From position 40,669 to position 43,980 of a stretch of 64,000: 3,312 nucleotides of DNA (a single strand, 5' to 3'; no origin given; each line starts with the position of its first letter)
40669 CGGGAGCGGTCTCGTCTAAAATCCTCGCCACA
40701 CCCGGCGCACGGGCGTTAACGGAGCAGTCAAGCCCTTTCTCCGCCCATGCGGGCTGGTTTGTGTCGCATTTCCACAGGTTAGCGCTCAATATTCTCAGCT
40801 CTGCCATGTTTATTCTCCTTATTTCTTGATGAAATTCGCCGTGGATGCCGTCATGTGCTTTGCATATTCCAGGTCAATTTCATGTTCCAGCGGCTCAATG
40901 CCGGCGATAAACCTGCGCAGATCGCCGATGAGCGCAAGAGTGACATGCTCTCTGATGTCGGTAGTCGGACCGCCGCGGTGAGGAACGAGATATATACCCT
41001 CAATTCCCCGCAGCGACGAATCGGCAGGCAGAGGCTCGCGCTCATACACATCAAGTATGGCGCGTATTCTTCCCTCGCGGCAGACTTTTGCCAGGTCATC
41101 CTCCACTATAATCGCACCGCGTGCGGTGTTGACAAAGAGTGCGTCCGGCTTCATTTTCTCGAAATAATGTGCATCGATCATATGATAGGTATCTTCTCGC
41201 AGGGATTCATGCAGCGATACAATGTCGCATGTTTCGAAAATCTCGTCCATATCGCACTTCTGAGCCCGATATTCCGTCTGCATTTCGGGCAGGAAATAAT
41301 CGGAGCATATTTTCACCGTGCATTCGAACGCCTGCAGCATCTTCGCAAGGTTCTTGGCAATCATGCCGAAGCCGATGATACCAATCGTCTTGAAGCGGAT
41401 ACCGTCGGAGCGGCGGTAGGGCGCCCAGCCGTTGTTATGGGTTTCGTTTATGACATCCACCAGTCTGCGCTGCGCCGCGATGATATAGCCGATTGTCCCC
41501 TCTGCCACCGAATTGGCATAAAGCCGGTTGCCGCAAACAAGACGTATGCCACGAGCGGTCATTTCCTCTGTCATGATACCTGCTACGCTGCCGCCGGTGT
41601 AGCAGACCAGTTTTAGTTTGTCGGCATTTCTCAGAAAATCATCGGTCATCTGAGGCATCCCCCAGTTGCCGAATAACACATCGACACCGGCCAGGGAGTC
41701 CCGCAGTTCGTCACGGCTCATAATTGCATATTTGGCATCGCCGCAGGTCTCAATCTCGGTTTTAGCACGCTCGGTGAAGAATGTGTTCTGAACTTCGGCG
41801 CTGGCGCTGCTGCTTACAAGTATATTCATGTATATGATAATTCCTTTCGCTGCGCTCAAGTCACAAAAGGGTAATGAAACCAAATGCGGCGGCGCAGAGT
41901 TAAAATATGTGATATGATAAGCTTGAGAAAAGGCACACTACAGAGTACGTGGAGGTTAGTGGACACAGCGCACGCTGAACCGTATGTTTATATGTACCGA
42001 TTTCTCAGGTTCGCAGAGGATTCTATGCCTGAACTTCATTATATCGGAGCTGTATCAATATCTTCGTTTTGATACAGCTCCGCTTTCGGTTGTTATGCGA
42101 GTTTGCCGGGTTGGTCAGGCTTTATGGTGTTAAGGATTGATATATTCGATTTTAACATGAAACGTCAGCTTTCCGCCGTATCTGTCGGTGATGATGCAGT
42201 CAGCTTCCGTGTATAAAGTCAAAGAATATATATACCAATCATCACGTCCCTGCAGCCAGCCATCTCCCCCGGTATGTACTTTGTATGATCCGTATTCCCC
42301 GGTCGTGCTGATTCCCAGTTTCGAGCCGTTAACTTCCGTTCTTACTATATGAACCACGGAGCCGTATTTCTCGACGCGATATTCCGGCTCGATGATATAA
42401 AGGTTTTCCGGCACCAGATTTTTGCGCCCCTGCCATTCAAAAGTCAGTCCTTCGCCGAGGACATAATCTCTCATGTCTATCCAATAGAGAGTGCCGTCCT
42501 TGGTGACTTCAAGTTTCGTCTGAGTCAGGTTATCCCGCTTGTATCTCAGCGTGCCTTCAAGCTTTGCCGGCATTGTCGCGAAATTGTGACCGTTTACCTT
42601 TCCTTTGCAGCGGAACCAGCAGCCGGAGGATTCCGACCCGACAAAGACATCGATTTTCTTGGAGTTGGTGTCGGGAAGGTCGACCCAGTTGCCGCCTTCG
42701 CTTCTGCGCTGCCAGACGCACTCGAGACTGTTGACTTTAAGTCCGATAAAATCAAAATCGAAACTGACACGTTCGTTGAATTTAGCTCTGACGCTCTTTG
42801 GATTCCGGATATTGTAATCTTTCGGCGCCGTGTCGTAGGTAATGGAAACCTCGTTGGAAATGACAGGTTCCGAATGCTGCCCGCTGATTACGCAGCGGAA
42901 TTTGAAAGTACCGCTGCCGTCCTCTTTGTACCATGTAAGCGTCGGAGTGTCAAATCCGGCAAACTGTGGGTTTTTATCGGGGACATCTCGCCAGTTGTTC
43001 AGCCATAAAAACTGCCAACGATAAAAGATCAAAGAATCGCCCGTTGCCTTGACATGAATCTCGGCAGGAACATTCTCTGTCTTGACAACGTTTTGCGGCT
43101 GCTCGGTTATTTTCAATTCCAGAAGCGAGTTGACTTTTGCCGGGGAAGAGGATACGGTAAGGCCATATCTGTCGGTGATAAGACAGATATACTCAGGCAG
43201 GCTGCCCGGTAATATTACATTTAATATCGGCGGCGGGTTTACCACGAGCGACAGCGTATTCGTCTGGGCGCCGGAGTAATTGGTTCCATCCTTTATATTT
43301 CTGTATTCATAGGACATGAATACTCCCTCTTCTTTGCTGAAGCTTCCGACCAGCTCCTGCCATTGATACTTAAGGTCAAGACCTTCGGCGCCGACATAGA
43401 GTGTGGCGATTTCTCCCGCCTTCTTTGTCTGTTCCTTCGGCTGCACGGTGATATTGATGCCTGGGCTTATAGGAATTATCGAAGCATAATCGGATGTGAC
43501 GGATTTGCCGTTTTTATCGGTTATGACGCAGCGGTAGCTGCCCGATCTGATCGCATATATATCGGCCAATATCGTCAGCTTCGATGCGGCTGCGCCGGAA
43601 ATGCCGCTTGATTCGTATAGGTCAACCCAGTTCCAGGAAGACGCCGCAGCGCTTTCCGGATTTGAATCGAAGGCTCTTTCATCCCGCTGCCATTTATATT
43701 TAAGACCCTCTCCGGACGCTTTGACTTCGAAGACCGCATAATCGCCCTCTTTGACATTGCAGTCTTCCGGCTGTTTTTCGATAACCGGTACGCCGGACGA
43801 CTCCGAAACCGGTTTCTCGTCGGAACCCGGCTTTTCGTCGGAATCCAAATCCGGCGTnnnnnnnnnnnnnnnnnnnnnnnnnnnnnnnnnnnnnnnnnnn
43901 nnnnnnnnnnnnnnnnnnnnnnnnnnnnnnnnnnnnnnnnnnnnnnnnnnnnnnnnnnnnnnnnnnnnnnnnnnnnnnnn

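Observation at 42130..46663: AT-rich islet with two tandem paralogous secreted proteins built from eukaryote-style Ig modules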

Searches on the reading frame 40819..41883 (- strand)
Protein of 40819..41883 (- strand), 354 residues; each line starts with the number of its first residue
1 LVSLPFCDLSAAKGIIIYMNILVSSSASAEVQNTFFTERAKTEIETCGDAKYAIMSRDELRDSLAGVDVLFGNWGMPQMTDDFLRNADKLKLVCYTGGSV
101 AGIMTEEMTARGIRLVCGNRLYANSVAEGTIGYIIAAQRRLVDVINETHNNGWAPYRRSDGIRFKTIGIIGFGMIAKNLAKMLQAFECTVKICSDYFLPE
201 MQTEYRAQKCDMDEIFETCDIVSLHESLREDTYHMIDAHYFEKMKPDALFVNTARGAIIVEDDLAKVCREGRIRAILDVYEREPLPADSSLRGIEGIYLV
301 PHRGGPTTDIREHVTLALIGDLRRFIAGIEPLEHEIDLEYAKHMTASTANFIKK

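Call 17: search_protein_families(library=pfam, proteins=[window:40819-41883:-], max_evalue=0.001)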
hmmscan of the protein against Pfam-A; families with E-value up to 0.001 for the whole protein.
window:40819-41883:- (354 aa): 2 families
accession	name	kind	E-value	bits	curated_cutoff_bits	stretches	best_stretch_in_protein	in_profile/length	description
PF02826.25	2-Hacid_dh_C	-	3.7e-46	157.2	25.1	1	132-304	2-178/178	D-isomer specific 2-hydroxyacid dehydrogenase, NAD binding domain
PF00389.36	2-Hacid_dh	-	2.3e-07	31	24.6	1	32-333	11-130/134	D-isomer specific 2-hydroxyacid dehydrogenase, catalytic domain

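Call 56: find_encoding_contigs(protein=window:40819-41868:-, flank=10000, max_places=8)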
Protein window:40819-41868:- (349 aa): 1 contig read that carries it; 1 place shown.
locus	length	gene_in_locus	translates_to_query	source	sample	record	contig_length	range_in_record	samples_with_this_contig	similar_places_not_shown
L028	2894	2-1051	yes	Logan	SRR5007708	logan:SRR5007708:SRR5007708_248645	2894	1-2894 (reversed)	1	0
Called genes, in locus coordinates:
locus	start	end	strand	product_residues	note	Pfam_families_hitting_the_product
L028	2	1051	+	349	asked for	?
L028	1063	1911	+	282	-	PF03372:Exo_endo_phos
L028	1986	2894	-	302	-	?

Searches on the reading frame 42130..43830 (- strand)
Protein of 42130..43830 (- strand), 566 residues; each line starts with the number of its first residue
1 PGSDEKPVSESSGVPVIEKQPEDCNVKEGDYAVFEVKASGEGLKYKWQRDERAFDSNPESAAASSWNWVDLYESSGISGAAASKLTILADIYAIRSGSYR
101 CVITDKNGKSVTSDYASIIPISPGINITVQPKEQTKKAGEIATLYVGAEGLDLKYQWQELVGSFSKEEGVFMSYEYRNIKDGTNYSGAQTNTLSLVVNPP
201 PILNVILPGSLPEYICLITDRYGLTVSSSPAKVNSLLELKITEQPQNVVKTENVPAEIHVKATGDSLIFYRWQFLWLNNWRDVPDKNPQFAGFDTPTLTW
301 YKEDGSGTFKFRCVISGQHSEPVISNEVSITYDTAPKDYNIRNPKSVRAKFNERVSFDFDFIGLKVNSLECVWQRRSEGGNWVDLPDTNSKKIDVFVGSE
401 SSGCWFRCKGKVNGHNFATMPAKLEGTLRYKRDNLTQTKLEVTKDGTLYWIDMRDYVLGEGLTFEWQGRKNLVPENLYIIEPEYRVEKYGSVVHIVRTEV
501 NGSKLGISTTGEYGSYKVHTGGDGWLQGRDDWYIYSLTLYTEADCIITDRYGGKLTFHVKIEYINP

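Call 10: search_solved_structures(query=window:42130-43830:-, max_evalue=1, show_alignments=2)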
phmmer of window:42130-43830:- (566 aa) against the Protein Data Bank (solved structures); distinct sequences matched with E-value up to 1: 9.
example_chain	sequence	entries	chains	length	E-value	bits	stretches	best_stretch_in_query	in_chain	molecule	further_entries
9ncf_S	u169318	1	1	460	1.9e-12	49.5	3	77-159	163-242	Immunoglobulin-like domain protein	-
9c2d_S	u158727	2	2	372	3.4e-12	48.6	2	63-196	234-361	Tail protein | Putative tail protein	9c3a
6zr7_AAA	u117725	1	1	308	0.034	15.6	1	89-273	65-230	Down syndrome cell adhesion molecule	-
2k1m_A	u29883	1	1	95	0.12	13.8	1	14-54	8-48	Myosin-binding protein C, cardiac-type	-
6cxi_M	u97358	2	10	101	0.14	13.6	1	14-54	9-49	Myosin-binding protein C, cardiac-type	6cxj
5jdd_A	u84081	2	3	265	0.14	13.6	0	17-50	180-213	Titin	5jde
8rpk_A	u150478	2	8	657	0.43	12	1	234-314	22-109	Acetate--CoA ligase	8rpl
5ope_A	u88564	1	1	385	0.58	11.5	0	212-273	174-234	Roundabout homolog 1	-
5o5g_A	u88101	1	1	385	0.58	11.5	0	212-273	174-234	Roundabout homolog 1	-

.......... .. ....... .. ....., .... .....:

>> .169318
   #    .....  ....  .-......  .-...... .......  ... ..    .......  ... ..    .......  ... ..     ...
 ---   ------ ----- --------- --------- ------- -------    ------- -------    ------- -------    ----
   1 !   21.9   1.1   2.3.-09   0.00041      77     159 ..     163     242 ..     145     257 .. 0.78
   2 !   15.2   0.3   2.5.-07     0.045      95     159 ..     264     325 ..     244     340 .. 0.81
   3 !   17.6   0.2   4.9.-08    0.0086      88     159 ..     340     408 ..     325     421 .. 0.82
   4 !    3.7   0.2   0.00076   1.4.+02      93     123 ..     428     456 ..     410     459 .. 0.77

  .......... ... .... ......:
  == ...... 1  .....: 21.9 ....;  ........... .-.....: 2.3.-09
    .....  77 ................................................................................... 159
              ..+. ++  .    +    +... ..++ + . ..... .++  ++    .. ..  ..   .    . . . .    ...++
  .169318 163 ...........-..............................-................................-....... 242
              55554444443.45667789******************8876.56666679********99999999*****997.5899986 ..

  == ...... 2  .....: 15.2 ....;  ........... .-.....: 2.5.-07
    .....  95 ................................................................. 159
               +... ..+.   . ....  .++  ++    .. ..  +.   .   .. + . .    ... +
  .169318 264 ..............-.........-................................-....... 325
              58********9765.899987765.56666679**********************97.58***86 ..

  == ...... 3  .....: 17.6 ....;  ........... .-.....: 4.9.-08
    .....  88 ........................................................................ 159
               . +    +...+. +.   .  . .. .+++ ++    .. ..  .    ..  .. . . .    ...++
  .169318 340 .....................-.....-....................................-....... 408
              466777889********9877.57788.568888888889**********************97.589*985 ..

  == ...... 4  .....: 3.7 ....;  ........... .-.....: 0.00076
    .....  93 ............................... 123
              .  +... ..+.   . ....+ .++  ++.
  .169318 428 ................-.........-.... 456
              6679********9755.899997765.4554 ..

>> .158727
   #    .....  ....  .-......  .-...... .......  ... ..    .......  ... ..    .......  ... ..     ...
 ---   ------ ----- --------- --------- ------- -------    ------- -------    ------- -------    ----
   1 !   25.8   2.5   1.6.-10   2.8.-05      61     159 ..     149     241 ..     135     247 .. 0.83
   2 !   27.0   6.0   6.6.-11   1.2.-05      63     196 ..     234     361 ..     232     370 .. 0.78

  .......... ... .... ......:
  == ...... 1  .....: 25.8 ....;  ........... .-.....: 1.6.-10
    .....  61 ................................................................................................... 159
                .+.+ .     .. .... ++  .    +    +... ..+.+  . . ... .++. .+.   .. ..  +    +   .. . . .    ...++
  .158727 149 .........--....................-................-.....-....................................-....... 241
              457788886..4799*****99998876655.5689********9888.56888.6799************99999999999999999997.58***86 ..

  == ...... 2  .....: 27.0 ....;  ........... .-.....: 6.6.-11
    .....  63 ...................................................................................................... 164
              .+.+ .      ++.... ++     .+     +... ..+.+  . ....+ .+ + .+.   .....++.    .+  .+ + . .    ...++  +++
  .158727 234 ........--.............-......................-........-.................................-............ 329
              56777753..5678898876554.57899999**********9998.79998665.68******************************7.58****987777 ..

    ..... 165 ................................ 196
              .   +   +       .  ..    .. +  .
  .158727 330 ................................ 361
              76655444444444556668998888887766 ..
